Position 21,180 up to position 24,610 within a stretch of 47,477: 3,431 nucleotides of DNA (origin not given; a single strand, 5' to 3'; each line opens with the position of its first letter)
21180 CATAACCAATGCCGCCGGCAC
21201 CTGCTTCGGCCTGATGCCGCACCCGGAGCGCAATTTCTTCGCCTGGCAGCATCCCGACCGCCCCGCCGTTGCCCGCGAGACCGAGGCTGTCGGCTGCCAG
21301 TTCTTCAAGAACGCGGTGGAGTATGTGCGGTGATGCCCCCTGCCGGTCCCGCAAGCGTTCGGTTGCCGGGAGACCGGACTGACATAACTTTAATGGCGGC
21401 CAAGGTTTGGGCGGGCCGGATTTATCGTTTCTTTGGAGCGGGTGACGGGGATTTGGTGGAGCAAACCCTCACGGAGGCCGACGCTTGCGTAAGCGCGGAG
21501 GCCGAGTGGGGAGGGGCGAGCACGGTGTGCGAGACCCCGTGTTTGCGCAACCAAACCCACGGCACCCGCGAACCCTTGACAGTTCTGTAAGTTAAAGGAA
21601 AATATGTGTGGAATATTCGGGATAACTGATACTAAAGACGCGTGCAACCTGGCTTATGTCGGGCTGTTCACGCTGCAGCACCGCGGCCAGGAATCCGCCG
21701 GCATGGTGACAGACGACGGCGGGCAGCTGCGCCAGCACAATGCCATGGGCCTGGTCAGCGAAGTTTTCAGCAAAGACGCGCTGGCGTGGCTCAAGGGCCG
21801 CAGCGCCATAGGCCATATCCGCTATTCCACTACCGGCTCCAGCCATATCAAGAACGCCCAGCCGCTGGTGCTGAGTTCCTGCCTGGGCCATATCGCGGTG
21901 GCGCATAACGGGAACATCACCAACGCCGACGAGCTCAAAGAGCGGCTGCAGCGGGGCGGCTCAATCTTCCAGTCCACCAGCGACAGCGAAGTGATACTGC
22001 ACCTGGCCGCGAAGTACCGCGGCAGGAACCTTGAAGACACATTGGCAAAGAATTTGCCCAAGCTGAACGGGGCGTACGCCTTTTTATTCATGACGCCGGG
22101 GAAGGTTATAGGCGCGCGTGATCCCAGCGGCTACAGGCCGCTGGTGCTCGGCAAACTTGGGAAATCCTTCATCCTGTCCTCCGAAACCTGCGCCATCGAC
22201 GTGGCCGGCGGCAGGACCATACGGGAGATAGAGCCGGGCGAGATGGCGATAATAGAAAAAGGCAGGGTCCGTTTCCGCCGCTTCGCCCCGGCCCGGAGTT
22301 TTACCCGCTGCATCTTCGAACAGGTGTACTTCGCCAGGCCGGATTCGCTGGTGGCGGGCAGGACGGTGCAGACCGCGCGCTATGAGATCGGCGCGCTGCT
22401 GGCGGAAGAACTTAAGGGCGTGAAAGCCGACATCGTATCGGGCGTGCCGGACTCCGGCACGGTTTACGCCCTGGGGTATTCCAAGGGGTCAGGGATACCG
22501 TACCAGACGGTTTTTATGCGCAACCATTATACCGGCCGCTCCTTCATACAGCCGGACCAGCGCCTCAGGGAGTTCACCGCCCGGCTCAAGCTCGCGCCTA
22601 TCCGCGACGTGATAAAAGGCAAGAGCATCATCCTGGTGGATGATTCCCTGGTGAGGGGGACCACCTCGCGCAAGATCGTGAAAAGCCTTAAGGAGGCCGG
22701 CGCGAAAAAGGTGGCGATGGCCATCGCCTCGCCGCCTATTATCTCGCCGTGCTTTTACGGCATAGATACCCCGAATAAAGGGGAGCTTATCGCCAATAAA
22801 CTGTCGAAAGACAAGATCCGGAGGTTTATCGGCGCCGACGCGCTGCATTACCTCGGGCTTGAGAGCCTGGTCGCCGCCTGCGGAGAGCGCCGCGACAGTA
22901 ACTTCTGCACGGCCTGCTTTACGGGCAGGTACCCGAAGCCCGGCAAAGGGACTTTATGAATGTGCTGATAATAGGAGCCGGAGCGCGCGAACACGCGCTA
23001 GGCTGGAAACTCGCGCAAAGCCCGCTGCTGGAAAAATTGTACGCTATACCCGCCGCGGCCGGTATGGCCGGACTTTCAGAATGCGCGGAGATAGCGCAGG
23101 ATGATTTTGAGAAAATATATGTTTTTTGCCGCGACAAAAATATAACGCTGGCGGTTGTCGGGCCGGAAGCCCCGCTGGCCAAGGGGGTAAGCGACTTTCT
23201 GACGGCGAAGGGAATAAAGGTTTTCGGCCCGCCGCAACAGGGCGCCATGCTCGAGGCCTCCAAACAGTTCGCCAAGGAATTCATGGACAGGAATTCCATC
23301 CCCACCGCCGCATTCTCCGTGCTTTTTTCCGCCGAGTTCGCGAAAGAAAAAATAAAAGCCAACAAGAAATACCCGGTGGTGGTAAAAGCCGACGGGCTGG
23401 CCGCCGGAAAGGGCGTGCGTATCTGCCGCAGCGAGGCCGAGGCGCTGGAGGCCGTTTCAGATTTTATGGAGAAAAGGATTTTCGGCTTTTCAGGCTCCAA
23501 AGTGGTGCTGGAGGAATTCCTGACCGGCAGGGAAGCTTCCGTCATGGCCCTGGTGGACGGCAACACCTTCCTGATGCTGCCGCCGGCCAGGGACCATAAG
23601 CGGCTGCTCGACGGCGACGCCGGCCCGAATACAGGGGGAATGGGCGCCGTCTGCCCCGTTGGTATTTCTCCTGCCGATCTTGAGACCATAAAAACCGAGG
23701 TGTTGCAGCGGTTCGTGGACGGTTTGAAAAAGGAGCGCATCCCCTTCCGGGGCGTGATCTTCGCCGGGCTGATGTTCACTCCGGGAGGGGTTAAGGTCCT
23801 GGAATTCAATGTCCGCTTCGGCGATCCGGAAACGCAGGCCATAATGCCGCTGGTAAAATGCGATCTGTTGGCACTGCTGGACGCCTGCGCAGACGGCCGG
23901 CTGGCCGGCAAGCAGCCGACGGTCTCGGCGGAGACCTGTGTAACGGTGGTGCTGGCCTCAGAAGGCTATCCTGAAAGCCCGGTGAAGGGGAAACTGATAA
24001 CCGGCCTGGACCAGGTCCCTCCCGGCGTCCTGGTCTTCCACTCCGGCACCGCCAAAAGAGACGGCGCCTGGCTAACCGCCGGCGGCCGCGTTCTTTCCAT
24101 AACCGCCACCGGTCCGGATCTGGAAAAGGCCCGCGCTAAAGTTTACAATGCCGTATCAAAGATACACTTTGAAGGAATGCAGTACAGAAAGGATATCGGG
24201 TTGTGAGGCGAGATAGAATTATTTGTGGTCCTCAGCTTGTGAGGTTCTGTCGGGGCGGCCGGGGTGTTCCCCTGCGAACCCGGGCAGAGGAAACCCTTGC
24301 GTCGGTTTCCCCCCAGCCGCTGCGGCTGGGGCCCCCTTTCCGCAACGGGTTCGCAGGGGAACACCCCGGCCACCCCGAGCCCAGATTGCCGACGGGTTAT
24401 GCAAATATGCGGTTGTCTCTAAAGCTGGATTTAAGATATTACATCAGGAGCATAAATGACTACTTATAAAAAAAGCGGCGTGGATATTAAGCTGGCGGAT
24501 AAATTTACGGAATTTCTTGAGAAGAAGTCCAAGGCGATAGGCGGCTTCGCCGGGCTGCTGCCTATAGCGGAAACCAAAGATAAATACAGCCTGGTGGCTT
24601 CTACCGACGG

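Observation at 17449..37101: Five copies of a modular, GC-rich nested-palindrome element, four of them in intercistronic gaps of the pur genes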

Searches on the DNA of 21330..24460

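Call 55: search_rna_families(source=window, start=21330, end=24460, threshold=evalue, max_evalue=10)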
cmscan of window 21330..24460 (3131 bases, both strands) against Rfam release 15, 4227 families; matches with E-value up to 10: 7.
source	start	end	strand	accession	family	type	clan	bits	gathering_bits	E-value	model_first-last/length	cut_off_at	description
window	24252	24376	-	RF03941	mir-3158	Gene; miRNA;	-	29.3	97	0.017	1-81/81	no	mir-3158 microRNA precursor family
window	24252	24376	-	RF03577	mir-9193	Gene; miRNA;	-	21.2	55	1.8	1-74/74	no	mir-9193 microRNA precursor family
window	24260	24368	-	RF00981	mir-939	Gene; miRNA;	-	20.2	84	3.9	1-82/82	no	mir-939 microRNA precursor family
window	24311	24359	+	RF02401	ClpQY_promoter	Cis-reg;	-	19.2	42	0.46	1-57/57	no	ClpQY promoter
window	23142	23215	+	RF02937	Clostridiales-2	Gene; sRNA;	-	16.5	58.6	2.2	1-82/82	no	Clostridiales-2 RNA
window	22701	22782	-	RF01409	STnc250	Gene; sRNA;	-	16.5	42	6.9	1-94/94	no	STnc250 Hfq binding RNA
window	23326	23361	+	RF01100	PK-BYV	Cis-reg;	-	15.8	50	6.8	1-40/40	no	3'-terminal pseudoknot in BYV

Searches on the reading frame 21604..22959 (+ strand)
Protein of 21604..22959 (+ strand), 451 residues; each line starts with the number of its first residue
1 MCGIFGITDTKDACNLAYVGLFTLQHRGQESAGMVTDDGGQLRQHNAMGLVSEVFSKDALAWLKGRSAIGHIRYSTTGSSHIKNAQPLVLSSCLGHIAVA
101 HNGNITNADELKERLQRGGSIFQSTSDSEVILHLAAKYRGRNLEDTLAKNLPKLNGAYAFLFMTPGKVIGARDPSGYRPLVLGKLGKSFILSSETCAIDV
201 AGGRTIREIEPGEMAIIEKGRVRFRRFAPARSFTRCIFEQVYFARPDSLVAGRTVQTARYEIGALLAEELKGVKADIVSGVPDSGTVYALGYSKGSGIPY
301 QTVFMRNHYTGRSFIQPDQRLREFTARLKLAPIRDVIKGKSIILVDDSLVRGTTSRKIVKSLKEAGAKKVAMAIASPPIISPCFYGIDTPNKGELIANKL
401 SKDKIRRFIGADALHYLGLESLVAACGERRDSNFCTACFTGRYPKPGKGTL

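Call 11: search_protein_families(library=ncbifam, proteins=[window:21604-22959:+])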
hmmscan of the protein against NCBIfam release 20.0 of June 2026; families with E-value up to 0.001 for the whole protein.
window:21604-22959:+ (451 aa): 13 families
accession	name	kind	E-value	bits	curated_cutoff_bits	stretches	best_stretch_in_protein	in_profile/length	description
TIGR01134.1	purF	equivalog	3.7e-149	497.8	350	1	2-444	1-432/432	amidophosphoribosyltransferase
NF001484.0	PRK00331.1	subfamily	1.4e-39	136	381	1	1-228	1-227/601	isomerizing glutamine--fructose-6-phosphate transaminase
TIGR01135.1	glmS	equivalog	3.1e-35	121.7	418.05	1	2-225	1-223/607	glutamine--fructose-6-phosphate transaminase (isomerizing)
TIGR01536.1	asn_synth_AEB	equivalog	3.2e-24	85.8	267.1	1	2-205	1-171/517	asparagine synthase (glutamine-hydrolyzing)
NF006949.0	PRK09431.1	equivalog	7.2e-16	57.8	499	1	67-222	44-188/554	asparagine synthase B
TIGR03104.1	trio_amidotrans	equivalog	2.1e-11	42.8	570.1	1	61-203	37-170/589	N-acetylglutaminylglutamine amidotransferase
TIGR03108.1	eps_aminotran_1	hypoth_equivalog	4.1e-09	35.7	816.9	1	67-198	44-166/628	XrtA/PEP-CTERM system amidotransferase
TIGR01251.1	ribP_PPkin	subfamily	6.5e-05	22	113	1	327-377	198-248/309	ribose-phosphate diphosphokinase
NF033535.1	lass_lactam_cya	exception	0.00011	21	525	1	61-198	37-165/668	lasso peptide isopeptide bond-forming cyclase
NF002620.0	PRK02277.1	subfamily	0.00023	20.9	115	1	296-374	96-176/201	orotate phosphoribosyltransferase-like protein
NF005299.0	PRK06827.1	subfamily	0.00032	19.5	327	1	337-375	263-301/383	phosphoribosylpyrophosphate synthetase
NF006605.0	PRK09162.1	equivalog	0.00039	19.8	181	1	330-374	90-133/183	hypoxanthine-guanine phosphoribosyltransferase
NF003549.0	PRK05205.1-5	equivalog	0.00059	19.4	138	0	331-370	91-131/182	bifunctional pyr operon transcriptional regulator/uracil phosphoribosyltransferase PyrR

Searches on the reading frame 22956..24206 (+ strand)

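Call 11: search_protein_families(library=ncbifam, proteins=[window:22956-24206:+])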
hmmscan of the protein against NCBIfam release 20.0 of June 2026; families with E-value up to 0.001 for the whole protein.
window:22956-24206:+ (416 aa): 27 families (the best 25 are shown)
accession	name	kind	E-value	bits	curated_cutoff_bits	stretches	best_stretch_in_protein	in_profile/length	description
TIGR00877.1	purD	equivalog_domain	1e-148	495.7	288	1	1-416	1-421/425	phosphoribosylamine--glycine ligase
TIGR01205.1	D_ala_D_alaTIGR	subfamily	1.3e-10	40.7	245.65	1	81-253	85-257/318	D-alanine--D-alanine ligase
TIGR00514.1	accC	equivalog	1.7e-08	33.8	626.5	1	82-192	95-207/449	acetyl-CoA carboxylase biotin carboxylase subunit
NF053643.1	Ddl_archaea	equivalog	1.8e-08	33.7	500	1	83-212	87-203/367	putative pseudomurein biosynthesis ATP-grasp protein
NF002378.0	PRK01372.1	subfamily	4.8e-08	32.1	243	1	86-253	84-241/305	D-alanine--D-alanine ligase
NF006367.0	PRK08591.1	subfamily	7.7e-08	31.5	597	1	80-201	93-216/451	acetyl-CoA carboxylase biotin carboxylase subunit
NF004679.0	PRK06019.1-5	equivalog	6.3e-07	28.5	326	1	90-201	87-193/376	5-(carboxyamino)imidazole ribonucleotide synthase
NF011169.0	PRK14571.1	equivalog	1.4e-06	27.9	404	1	85-256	78-239/300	D-alanyl-alanine synthetase A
NF006406.0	PRK08654.1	equivalog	1.9e-06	26.7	739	1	81-190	94-204/499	acetyl-CoA carboxylase biotin carboxylase subunit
NF003671.0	PRK05294.1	equivalog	3.1e-06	25.1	599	1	76-207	640-767/1058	carbamoyl-phosphate synthase large subunit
NF002527.0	PRK01966.1-3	equivalog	4.5e-06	26.1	310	1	86-211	102-223/332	D-alanine--D-alanine ligase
TIGR01369.1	CPSaseII_lrg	equivalog_domain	5e-06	24.4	1027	1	52-287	619-840/1052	carbamoyl-phosphate synthase (glutamine-hydrolyzing) large subunit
NF006286.0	PRK08462.1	equivalog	5.8e-06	25.4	740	1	84-190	99-206/445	acetyl-CoA carboxylase biotin carboxylase subunit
NF002563.0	PRK02186.1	subfamily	5.9e-06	24.8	625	1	110-211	115-210/890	argininosuccinate lyase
NF004085.0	PRK05586.1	equivalog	1.5e-05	24.1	723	1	87-190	100-204/448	acetyl-CoA carboxylase biotin carboxylase subunit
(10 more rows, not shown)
